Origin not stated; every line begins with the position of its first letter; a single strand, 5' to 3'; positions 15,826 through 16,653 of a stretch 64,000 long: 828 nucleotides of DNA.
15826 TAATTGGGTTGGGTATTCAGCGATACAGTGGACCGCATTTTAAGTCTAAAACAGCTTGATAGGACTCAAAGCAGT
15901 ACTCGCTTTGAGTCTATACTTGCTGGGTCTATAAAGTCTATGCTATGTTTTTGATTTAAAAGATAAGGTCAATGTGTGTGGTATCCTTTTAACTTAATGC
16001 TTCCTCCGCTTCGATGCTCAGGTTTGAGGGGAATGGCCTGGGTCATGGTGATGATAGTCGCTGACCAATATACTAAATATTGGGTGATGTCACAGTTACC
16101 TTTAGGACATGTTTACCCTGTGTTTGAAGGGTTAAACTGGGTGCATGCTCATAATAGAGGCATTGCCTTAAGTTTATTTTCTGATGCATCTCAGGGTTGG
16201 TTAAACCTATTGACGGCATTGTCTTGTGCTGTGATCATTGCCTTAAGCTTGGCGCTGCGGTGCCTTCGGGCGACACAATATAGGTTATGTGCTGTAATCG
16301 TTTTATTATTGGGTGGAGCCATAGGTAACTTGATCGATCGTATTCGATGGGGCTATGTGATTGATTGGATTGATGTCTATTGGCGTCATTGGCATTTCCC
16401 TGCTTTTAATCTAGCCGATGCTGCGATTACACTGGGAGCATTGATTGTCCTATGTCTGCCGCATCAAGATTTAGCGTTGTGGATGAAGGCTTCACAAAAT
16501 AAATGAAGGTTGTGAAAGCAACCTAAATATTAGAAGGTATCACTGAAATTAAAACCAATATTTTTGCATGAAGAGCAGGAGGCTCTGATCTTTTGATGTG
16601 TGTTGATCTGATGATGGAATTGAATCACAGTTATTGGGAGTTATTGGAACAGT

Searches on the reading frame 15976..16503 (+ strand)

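Call 37: search_protein_families(library=pfam, proteins=[window:15976-16503:+], max_evalue=0.00001)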
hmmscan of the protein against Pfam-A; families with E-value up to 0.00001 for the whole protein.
window:15976-16503:+ (176 aa): 1 family
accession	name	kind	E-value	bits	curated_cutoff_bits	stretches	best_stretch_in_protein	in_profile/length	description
PF01252.23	Peptidase_A8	-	7.7e-36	123.9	25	1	23-159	2-137/142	Signal peptidase (SPase) II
